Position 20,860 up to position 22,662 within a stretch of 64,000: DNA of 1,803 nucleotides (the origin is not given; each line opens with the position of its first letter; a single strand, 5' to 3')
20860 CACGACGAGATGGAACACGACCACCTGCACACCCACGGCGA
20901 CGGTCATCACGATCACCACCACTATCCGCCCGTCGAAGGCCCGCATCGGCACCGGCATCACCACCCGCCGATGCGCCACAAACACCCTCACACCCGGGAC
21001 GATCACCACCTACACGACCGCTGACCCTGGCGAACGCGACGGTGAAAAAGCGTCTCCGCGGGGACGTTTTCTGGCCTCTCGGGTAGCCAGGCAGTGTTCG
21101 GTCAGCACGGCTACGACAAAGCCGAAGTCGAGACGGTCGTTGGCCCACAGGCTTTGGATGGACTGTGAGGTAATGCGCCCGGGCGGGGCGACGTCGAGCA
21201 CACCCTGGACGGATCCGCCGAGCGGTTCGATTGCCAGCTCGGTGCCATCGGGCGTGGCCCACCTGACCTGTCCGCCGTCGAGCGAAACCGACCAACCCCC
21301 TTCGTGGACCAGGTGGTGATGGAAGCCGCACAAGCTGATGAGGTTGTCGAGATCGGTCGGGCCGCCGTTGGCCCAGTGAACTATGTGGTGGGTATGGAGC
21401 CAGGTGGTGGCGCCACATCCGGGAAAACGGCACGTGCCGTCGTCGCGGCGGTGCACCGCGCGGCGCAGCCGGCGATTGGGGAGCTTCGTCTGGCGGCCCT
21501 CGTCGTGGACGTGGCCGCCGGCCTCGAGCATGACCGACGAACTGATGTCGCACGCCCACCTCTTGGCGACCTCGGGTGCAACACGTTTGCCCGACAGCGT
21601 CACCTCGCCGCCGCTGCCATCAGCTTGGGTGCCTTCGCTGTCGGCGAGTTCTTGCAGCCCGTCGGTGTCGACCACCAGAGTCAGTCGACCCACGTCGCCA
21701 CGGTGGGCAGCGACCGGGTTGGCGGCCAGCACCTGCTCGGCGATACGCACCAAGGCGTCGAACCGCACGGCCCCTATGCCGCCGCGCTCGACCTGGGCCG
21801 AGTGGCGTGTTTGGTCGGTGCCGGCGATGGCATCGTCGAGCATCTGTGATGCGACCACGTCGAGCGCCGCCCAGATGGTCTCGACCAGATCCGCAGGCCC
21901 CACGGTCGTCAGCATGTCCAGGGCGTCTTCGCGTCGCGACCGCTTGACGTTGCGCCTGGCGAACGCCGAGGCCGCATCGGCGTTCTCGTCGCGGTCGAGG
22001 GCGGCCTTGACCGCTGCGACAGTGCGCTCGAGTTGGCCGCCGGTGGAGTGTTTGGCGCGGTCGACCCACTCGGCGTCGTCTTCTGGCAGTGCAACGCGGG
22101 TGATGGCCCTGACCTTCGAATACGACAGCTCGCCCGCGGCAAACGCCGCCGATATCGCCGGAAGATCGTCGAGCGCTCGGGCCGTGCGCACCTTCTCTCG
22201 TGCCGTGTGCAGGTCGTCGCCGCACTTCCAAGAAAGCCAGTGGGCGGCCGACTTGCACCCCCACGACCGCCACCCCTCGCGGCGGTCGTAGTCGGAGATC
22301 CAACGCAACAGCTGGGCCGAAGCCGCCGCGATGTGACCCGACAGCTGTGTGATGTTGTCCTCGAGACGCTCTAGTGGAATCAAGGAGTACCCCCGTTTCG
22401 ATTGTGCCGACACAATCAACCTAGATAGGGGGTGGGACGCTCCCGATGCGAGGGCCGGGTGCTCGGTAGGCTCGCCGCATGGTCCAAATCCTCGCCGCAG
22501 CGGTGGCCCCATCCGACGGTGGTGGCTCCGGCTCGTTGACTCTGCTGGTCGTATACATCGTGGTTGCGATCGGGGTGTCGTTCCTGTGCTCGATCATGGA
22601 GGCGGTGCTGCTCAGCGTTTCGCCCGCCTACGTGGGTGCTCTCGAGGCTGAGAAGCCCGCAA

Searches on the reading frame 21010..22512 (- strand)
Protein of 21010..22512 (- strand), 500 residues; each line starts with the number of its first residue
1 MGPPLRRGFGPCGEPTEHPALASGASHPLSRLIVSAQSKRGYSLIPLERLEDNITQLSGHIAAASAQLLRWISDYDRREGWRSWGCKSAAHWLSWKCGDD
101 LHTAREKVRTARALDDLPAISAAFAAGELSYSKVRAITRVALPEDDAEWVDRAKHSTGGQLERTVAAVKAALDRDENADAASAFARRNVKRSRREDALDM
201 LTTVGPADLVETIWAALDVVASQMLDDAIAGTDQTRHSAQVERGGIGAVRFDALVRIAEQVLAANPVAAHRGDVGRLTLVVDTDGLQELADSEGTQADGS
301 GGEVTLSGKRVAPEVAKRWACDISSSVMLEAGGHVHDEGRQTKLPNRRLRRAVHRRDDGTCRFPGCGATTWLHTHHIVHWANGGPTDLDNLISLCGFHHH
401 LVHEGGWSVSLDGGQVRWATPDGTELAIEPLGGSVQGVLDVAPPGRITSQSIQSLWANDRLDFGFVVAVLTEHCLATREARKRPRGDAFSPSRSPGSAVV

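Call 67: search_protein_families(library=pfam, proteins=[window:21010-22512:-], max_evalue=0.0001)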
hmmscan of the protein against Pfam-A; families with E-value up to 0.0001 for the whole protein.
window:21010-22512:- (500 aa): 2 families
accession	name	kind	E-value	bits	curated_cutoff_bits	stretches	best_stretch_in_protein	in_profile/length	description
PF02720.22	DUF222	-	2.8e-15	56.9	24.4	1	60-357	13-306/306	Domain of unknown function (DUF222)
PF01844.29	HNH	-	2.5e-06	28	21.4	1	366-395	4-37/47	HNH endonuclease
